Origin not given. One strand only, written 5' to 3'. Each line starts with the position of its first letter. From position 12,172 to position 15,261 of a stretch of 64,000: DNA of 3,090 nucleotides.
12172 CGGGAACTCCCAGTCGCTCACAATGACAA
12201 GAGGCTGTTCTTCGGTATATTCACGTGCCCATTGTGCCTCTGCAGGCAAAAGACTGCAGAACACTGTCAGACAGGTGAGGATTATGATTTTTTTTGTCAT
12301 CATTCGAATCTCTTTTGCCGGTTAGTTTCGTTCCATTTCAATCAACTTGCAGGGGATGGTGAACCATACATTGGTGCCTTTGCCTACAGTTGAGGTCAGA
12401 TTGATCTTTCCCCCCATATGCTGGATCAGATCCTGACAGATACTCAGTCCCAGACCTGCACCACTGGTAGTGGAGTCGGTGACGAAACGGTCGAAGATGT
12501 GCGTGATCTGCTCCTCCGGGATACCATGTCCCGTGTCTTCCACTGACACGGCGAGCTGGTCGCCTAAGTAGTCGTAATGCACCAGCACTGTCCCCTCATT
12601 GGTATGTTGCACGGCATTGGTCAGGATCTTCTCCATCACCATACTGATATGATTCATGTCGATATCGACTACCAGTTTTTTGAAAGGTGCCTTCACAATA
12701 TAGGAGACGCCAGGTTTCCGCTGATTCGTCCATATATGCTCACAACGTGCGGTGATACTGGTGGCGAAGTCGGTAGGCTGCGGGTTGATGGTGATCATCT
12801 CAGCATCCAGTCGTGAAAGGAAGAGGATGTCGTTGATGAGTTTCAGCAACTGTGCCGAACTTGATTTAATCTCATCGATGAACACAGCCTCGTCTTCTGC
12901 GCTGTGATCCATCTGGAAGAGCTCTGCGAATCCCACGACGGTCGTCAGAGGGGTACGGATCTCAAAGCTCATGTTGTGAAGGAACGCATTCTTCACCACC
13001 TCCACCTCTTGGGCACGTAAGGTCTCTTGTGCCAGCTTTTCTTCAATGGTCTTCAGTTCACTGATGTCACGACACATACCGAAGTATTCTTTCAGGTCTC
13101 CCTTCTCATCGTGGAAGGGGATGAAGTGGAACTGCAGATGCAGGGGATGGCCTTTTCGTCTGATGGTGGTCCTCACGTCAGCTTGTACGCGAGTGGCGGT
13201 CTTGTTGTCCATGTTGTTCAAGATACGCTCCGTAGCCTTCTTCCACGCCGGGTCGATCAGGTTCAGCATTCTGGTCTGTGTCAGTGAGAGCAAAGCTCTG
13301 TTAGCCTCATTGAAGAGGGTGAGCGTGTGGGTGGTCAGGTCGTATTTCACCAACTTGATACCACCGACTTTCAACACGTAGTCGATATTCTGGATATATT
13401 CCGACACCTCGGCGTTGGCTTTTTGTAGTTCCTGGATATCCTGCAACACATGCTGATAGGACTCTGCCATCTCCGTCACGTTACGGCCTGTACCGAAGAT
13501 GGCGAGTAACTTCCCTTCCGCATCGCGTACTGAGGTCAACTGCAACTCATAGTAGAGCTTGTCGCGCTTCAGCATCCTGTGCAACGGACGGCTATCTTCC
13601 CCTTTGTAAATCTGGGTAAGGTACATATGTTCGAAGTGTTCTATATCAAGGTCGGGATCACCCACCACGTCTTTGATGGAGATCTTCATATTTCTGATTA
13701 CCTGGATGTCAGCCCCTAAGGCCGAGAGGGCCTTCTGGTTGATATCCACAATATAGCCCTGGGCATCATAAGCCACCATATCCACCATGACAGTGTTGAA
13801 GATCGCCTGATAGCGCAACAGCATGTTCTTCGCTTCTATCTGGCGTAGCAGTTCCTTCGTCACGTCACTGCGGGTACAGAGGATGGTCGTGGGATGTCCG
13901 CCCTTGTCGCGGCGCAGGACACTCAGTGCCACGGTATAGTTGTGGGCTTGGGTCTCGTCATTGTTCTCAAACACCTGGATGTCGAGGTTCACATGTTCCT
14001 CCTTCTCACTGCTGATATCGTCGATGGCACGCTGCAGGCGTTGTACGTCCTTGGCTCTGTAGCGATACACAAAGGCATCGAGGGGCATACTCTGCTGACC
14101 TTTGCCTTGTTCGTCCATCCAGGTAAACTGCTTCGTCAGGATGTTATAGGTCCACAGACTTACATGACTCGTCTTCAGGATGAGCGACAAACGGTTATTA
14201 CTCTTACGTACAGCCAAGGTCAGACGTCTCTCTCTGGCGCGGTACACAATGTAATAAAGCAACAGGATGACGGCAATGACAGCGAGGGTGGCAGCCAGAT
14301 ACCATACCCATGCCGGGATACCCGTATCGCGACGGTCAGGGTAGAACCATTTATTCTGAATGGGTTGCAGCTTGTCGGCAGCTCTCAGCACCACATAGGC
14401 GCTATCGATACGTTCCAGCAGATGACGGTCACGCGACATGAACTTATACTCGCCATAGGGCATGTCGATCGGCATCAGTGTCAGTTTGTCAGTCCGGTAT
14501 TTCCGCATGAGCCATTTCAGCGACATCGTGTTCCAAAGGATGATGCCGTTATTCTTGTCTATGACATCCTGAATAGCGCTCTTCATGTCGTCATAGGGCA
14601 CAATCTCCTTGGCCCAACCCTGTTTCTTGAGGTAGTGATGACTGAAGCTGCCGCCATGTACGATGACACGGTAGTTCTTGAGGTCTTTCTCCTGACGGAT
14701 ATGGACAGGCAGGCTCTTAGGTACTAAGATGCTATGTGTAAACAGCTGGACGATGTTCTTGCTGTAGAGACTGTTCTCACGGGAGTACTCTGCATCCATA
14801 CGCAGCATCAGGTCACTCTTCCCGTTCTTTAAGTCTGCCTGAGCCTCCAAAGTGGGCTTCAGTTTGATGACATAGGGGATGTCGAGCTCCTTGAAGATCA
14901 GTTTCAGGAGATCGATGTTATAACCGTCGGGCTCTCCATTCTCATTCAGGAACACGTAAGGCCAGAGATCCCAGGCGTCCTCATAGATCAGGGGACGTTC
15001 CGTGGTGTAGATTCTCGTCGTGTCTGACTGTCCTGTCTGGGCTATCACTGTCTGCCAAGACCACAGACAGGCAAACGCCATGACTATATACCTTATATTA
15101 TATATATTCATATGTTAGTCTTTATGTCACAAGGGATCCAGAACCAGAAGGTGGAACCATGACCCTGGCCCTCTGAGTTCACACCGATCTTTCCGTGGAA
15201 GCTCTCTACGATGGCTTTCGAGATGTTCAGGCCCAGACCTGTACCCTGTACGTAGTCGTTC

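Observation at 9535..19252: Four-gene sensor kinase operon alternating canonical and His-less H-boxes, with no response regulator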

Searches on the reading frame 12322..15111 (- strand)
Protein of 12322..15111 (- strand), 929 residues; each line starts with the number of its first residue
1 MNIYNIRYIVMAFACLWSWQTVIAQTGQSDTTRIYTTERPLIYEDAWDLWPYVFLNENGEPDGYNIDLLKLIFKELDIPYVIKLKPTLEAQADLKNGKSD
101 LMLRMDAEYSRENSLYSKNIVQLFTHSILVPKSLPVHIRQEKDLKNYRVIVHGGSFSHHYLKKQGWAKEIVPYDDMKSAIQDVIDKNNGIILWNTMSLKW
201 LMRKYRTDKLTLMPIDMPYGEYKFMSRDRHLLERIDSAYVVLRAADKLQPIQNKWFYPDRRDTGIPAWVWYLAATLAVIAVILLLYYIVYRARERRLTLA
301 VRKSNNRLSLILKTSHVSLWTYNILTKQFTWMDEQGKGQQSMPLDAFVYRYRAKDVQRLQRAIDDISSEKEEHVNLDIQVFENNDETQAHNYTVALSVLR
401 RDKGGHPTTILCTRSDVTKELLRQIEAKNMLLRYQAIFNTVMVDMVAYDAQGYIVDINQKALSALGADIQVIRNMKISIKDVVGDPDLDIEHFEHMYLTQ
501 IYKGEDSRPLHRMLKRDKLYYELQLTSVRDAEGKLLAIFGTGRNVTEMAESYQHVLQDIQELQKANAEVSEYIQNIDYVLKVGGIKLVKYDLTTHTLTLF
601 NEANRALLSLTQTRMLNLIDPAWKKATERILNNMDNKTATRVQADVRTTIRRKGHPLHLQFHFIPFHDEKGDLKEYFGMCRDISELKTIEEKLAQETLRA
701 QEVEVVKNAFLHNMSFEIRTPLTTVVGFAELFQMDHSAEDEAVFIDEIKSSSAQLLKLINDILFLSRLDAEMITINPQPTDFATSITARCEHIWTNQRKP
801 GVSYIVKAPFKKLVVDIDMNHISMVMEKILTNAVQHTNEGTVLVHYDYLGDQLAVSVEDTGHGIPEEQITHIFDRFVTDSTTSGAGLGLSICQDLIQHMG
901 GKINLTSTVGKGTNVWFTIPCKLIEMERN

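Call 3: search_protein_families(library=pfam, proteins=[window:12322-15111:-], max_evalue=0.01)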
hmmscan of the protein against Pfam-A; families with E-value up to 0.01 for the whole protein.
window:12322-15111:- (929 aa): 8 families
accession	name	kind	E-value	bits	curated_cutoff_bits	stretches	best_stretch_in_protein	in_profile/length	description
PF02518.31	HATPase_c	-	1.7e-26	93.3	26.4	1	820-921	4-109/111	Histidine kinase-, DNA gyrase B-, and HSP90-like ATPase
PF00512.31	HisKA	-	6.2e-15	55.5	26.9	1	707-771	2-66/66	His Kinase A (phospho-acceptor) domain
PF08448.16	PAS_4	-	6.3e-14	52.6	23.1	2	443-548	5-108/110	PAS fold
PF00497.25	SBP_bac_3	-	4.8e-13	49.5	26.4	1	50-256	10-130/132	Bacterial extracellular solute-binding proteins, family 3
PF13426.13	PAS_9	-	1.6e-10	41.6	27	1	596-685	12-103/103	PAS domain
PF00989.32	PAS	-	4.1e-06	27.2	22.6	0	433-544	2-112/113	PAS fold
PF13581.12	HATPase_c_2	-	3.2e-05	24.4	27.4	1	820-918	30-126/127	Histidine kinase-like ATPase domain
PF13188.13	PAS_8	-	0.00057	20.1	21.8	1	433-491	2-55/65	PAS domain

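Call 4: search_protein_families(library=ncbifam, proteins=[window:12322-15111:-], max_evalue=0.01)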
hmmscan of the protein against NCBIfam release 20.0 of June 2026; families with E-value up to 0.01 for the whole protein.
window:12322-15111:- (929 aa): 93 families (the best 25 are shown)
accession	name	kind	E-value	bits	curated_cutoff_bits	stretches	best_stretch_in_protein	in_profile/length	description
NF046044.1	PnpS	equivalog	1.6e-45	155.8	400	1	543-920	27-390/390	two-component system histidine kinase PnpS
TIGR02956.1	TMAO_torS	equivalog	1.6e-43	149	676.5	1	685-922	435-683/967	TMAO reductase system sensor histidine kinase/response regulator TorS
NF047874.1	MASE3_PAS_HK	subfamily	5.1e-43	147.8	560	1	609-927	304-631/655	MASE3 domain-containing sensor histidine kinase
NF033092.0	HK_WalK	equivalog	9.8e-42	143.3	725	1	700-921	365-594/594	cell wall metabolism sensor histidine kinase WalK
NF008318.0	PRK11107.1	equivalog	2.5e-38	131.7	890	1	685-926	273-523/920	two-component sensor histidine kinase BarA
NF041947.1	LuxQ_Vibrio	equivalog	1.2e-37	129.3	1200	1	672-927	437-702/843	quorum-sensing autoinducer 2 sensor kinase/phosphatase LuxQ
NF008302.0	PRK11091.1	equivalog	1.4e-37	129.3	838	1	657-925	240-509/779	aerobic respiration two-component sensor histidine kinase ArcB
TIGR02966.1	phoR_proteo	equivalog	1.3e-36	126.3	334.2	1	646-916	73-330/333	phosphate regulon sensor histidine kinase PhoR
NF011874.0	PRK15347.1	equivalog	2.9e-36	124.9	852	1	692-922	383-615/921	two component system sensor kinase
NF008099.0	PRK10841.1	equivalog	7.6e-33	113.3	920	1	682-920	445-689/949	two-component system sensor histidine kinase RcsC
NF040691.1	MtrAB_MtrB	equivalog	2.4e-32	112.7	450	1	691-921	255-492/507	MtrAB system histidine kinase MtrB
NF045901.1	HisKinLetSLeg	equivalog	4.8e-31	107.6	1650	1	672-922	253-517/906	two-component system sensor histidine kinase LetS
NF038297.2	hybrid_HK_HrmK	equivalog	1.1e-29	103.6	725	1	680-922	208-458/607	hybrid histidine kinase/response regulator HrmK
NF008468.0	PRK11360.1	equivalog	1.3e-29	103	646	1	596-922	289-609/616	two-component system sensor histidine kinase AtoS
NF008543.0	PRK11466.1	equivalog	6.3e-29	100.4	982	1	694-922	431-663/914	TMAO reductase system sensor histidine kinase/response regulator TorS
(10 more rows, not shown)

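Call 7: find_homologous_proteins(query=window:12322-15111:-, max_evalue=1e-20)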
Query window:12322-15111:- (929 aa): 1701 proteins with E <= 1e-20 among 8000 candidates; the best 120 are listed.
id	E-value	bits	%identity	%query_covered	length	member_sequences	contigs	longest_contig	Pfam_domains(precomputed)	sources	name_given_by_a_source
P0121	0.0e+0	2089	100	99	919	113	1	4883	PF13426.14,PF00497.26,PF08448.17,PF02518.32,PF00512.32,PF00989.32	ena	-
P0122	0.0e+0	2072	88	99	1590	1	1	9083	PF13426.14,PF00497.26,PF13188.14,PF13581.13,PF08448.17,PF02518.32,PF00512.32,PF00989.32,PF13589.13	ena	-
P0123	0.0e+0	1923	91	99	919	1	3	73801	PF13426.14,PF00497.26,PF13581.13,PF08448.17,PF02518.32,PF00512.32,PF00989.32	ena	-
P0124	0.0e+0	1916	91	99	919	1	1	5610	PF13426.14,PF00497.26,PF13581.13,PF08448.17,PF02518.32,PF00512.32,PF00989.32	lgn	-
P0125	0.0e+0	1913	90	99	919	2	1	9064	PF13426.14,PF00497.26,PF13581.13,PF08448.17,PF02518.32,PF00512.32,PF00989.32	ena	-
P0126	0.0e+0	1910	90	99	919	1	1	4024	PF13426.14,PF00497.26,PF13581.13,PF08448.17,PF02518.32,PF00512.32,PF00989.32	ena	-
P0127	0.0e+0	1910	90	99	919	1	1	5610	PF13426.14,PF00497.26,PF13581.13,PF08448.17,PF02518.32,PF00512.32,PF00989.32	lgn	-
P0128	0.0e+0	1909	90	99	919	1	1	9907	PF13426.14,PF00497.26,PF13581.13,PF08448.17,PF02518.32,PF00512.32,PF00989.32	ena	-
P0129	0.0e+0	1907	90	99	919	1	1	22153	PF13426.14,PF00497.26,PF13581.13,PF08448.17,PF02518.32,PF00512.32,PF00989.32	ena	-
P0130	0.0e+0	1906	90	99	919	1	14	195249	PF13426.14,PF00497.26,PF13581.13,PF08448.17,PF02518.32,PF00512.32,PF00989.32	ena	-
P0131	0.0e+0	1904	90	99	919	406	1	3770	PF13426.14,PF00497.26,PF13581.13,PF08448.17,PF02518.32,PF00512.32,PF00989.32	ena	-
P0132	0.0e+0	1896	89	100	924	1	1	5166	PF13426.14,PF00497.26,PF13581.13,PF08448.17,PF02518.32,PF00512.32,PF00989.32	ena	-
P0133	0.0e+0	1874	93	99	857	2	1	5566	PF13426.14,PF00497.26,PF08448.17,PF02518.32,PF00512.32,PF00989.32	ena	-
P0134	0.0e+0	1848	89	99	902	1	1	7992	PF13426.14,PF00497.26,PF13581.13,PF08448.17,PF02518.32,PF00512.32,PF00989.32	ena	-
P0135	0.0e+0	1846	87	99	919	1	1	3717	PF13426.14,PF00497.26,PF08448.17,PF02518.32,PF00512.32,PF00989.32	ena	-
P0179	0.0e+0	1313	62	99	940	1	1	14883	PF13426.14,PF00497.26,PF13581.13,PF02518.32,PF00512.32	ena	-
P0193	0.0e+0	1247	60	97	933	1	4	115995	PF13426.14,PF00497.26,PF08448.17,PF02518.32,PF00512.32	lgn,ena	-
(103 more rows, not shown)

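Call 90: find_encoding_contigs(protein=P0193, flank=10000, max_places=1)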
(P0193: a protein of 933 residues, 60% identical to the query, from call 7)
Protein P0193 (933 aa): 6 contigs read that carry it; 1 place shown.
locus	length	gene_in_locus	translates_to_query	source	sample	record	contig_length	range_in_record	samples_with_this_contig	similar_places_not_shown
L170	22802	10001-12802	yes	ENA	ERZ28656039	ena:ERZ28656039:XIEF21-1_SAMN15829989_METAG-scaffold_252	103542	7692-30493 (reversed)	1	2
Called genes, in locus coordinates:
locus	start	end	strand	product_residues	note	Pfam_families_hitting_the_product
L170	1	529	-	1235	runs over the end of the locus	PF25788:Ig_Rha78A_N, PF08531:Bac_rhamnosid_N, PF05592:Bac_rhamnosid, PF17389:Bac_rhamnosid6H, PF17390:Bac_rhamnosid_C, PF13088:BNR_2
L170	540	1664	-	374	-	PF00733:Asn_synthase (faint), PF03054:tRNA_Me_trans, PF20259:tRNA_Me_trans_M, PF20258:tRNA_Me_trans_C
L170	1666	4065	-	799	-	PF26549:Tricorn_N, PF00326:Peptidase_S9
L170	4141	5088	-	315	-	PF16745:RsgA_N, PF03193:RsgA_GTPase, PF00009:GTP_EFTU (weak), PF01926:MMR_HSR1 (weak)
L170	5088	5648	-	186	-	PF01765:RRF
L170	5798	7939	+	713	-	PF13426:PAS_9 (faint), PF00512:HisKA, PF02518:HATPase_c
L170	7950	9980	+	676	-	PF08448:PAS_4 (faint), PF00512:HisKA, PF02518:HATPase_c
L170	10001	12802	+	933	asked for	PF00497:SBP_bac_3, PF08448:PAS_4 (faint), PF13426:PAS_9 (faint), PF00512:HisKA, PF02518:HATPase_c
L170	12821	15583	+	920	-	PF00497:SBP_bac_3, PF13188:PAS_8 (faint), PF08448:PAS_4 (faint), PF13426:PAS_9 (faint), PF00512:HisKA, PF02518:HATPase_c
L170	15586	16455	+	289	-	PF02311:AraC_binding, PF12833:HTH_18 (weak), PF00165:HTH_AraC, PF01527:HTH_Tnp_1 (faint), PF12833:HTH_18, PF00165:HTH_AraC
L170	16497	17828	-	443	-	PF03600:CitMHS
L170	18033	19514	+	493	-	PF00370:FGGY_N, PF02782:FGGY_C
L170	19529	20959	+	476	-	PF02952:Fucose_iso_C (weak)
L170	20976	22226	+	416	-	PF06134:RhaA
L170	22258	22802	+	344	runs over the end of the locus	PF06379:RhaT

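Call 91: find_encoding_contigs(protein=P0179, flank=10000, max_places=1)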
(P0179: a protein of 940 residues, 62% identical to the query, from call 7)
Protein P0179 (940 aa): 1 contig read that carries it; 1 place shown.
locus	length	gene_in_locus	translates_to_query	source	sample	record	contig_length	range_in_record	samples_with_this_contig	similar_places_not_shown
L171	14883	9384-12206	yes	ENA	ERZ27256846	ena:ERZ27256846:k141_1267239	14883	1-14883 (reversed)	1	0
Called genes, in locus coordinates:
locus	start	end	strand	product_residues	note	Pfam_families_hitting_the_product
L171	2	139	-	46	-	?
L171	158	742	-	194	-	PF01381:HTH_3, PF12844:HTH_19 (weak), PF13443:HTH_26 (faint), PF07883:Cupin_2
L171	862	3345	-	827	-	PF20434:BD-FAE (faint), PF00326:Peptidase_S9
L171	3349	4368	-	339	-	PF16745:RsgA_N, PF01926:MMR_HSR1 (faint), PF03193:RsgA_GTPase, PF00009:GTP_EFTU (faint)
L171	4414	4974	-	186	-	PF01765:RRF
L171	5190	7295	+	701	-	PF08448:PAS_4 (faint), PF13426:PAS_9 (faint), PF00989:PAS (faint), PF00512:HisKA, PF02518:HATPase_c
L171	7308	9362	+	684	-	PF08448:PAS_4 (faint), PF08447:PAS_3 (faint), PF00512:HisKA, PF02518:HATPase_c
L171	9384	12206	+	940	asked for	PF00497:SBP_bac_3, PF13426:PAS_9 (faint), PF00512:HisKA, PF13581:HATPase_c_2 (faint), PF02518:HATPase_c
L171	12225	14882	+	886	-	?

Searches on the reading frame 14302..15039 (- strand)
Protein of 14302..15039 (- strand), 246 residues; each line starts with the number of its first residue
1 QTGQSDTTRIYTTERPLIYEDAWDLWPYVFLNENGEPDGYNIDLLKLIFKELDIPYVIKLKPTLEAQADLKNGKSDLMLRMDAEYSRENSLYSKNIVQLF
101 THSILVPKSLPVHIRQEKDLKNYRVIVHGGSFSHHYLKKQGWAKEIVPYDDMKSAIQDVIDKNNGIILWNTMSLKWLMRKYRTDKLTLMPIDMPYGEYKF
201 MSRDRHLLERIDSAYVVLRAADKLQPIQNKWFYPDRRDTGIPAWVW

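Call 73: predict_structure(alignment_id=A3)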
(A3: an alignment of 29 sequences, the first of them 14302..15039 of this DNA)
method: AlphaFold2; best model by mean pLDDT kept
length: 246 residues; sequences in the alignment: 29
mean_pLDDT: 81.9   pTM: 0.76
mean pLDDT of the five models: 81.9, 80.8, 80.3, 79.9, 76.3
residues with pLDDT >= 90: 76; 70-90: 143; 50-70: 11; < 50: 16
segments of 3 or more residues with pLDDT < 50: 1-6, 27-36
pLDDT, mean of each block of 10 residues (from residue 1): 52 91 56 52 88 91 84 90 75 83 88 85 89 86 90 85 86 78 84 83 93 94 86 74 84
secondary structure, 60 per line:
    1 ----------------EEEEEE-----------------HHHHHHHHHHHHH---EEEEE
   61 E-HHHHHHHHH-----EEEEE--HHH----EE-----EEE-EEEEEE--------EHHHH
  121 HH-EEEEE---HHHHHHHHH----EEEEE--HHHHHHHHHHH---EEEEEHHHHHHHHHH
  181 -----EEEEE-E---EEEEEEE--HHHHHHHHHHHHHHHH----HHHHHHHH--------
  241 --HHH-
elements in order: E17-22 H40-52 E56-61 H63-71 E77-81 E98-100 E102-107 H117-122 E124-128 H132-140 E145-149 H152-162 E166-170 H171-180 E186-190 E196-202 H205-220 H225-232

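Call 76: fold_search(model_id=the predicted structure, library=pdb)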
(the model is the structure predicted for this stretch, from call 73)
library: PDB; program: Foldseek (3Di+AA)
matches with E <= 10: 1872; with E <= 0.001: 1761
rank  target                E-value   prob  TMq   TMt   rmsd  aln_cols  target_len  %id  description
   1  3h7m                  1.5e-16  1.00  0.77  0.83   3.0       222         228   22  Crystal Structure of a Histidine Kinase Sensor Domain with Similarity to Periplasmic Binding Proteins (released 2009-06-30)
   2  4ohn                  2.6e-15  1.00  0.74  0.74   3.9       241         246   18  Crystal structure of an ABC uptake transporter substrate binding protein from Streptococcus pneumoniae with Bound Histid (released 2015-01-21)
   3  6svf                  5.4e-15  1.00  0.72  0.77   3.1       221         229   21  Crystal structure of the P235GK mutant of ArgBP from T. maritima (released 2019-11-20)
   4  9p4d_A                1.1e-14  1.00  0.74  0.79   3.1       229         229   17  Crystal Structure of Engineered glutamine binding protein and a Gd-DOTA ligand - Gln bound (released 2026-01-14)
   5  8eyz_K                1.2e-14  1.00  0.75  0.82   3.6       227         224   18  Engineered glutamine binding protein bound to GLN and a cobaloxime ligand (released 2022-11-23)
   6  9p4d_C                1.5e-14  1.00  0.71  0.77   3.2       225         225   18  Crystal Structure of Engineered glutamine binding protein and a Gd-DOTA ligand - Gln bound (released 2026-01-14)
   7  8eyz_B                2.3e-14  1.00  0.75  0.83   3.0       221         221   18  Engineered glutamine binding protein bound to GLN and a cobaloxime ligand (released 2022-11-23)
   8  4zv2                  2.3e-14  1.00  0.72  0.78   3.3       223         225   22  An ancestral arginine-binding protein bound to glutamine (released 2016-02-03)
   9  8eyz_C                2.4e-14  1.00  0.73  0.81   3.2       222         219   18  Engineered glutamine binding protein bound to GLN and a cobaloxime ligand (released 2022-11-23)
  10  8eyz_H                3.3e-14  1.00  0.74  0.81   3.0       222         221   19  Engineered glutamine binding protein bound to GLN and a cobaloxime ligand (released 2022-11-23)
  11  9p4d_E                5.2e-14  1.00  0.75  0.82   3.2       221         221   18  Crystal Structure of Engineered glutamine binding protein and a Gd-DOTA ligand - Gln bound (released 2026-01-14)
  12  8eyz_E                5.8e-14  1.00  0.74  0.81   3.1       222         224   18  Engineered glutamine binding protein bound to GLN and a cobaloxime ligand (released 2022-11-23)
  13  8hnj_A                5.8e-14  1.00  0.71  0.79   3.3       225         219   19  Domain-stabilized glutamine-binding protein (released 2023-07-19)
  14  2pyy_B                8.5e-14  1.00  0.74  0.83   3.1       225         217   18  Crystal Structure of the GluR0 ligand-binding core from Nostoc punctiforme in complex with (L)-glutamate (released 2008-01-22)
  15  4f3p_B                9.6e-14  1.00  0.73  0.81   3.1       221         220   16  Crystal structure of a Glutamine-binding periplasmic protein from Burkholderia pseudomallei in complex with glutamine (released 2012-05-23)
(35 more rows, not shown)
